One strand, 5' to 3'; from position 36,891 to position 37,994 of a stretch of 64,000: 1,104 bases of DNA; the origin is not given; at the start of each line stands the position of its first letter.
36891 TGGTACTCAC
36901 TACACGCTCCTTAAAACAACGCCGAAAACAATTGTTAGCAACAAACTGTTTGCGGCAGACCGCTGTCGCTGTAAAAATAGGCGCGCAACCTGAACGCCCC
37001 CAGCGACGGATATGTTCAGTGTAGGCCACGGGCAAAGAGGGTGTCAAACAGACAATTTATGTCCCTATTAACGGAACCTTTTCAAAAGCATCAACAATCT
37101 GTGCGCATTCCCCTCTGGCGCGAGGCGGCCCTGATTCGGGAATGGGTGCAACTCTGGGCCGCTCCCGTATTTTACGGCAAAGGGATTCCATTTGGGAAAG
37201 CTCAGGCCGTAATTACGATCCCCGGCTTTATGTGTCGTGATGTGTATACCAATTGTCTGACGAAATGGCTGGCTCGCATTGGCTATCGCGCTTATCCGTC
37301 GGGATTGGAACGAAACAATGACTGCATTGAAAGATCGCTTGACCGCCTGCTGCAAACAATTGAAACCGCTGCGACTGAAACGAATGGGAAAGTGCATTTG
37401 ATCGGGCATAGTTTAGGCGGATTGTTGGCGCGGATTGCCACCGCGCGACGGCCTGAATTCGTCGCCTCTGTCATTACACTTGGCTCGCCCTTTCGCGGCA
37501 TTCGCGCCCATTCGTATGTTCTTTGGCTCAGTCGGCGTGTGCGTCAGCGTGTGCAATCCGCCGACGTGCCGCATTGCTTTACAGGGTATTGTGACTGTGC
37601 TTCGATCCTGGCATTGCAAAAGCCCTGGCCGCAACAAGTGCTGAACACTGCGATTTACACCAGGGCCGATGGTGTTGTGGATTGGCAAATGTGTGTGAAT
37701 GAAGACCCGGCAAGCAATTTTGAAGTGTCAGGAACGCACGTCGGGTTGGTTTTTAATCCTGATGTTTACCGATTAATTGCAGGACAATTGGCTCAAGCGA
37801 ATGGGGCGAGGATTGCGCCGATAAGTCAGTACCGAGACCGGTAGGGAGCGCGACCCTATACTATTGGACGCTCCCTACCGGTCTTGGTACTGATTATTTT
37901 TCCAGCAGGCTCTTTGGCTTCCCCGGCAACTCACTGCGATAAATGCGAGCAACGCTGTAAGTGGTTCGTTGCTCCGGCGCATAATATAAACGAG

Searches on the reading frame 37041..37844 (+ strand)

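Call 74: search_protein_families(library=pfam, proteins=[window:37041-37844:+])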
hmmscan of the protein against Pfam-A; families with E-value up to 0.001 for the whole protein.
window:37041-37844:+ (267 aa): 9 families
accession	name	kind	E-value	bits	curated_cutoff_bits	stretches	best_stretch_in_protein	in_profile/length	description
PF00561.26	Abhydrolase_1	-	5.4e-08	33.2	25.8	1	115-151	68-112/245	alpha/beta hydrolase fold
PF02089.21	Palm_thioest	-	3.9e-07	30.5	26.8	1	100-165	58-120/254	Palmitoyl protein thioesterase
PF07819.20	PGAP1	-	6.2e-07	29.8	24.3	1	93-152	73-130/233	PGAP1-like alpha/beta domain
PF05057.20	DUF676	-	5.9e-05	23.1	20.3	1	100-168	63-146/217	Putative serine esterase (DUF676)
PF12146.15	Hydrolase_4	-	7.7e-05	22.5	27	1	104-171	63-134/239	Serine aminopeptidase, S33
PF06259.18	Abhydrolase_8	-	8e-05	22.8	20.5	1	99-155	93-146/178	Alpha/beta hydrolase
PF12697.13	Abhydrolase_6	-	9.8e-05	23.5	26.3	1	104-168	58-113/217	Alpha/beta hydrolase family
PF02450.21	LCAT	-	0.00012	21.9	21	1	100-153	105-164/392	Lecithin:cholesterol acyltransferase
PF00756.26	Esterase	-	0.00044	20.5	22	1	80-148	79-147/251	Putative esterase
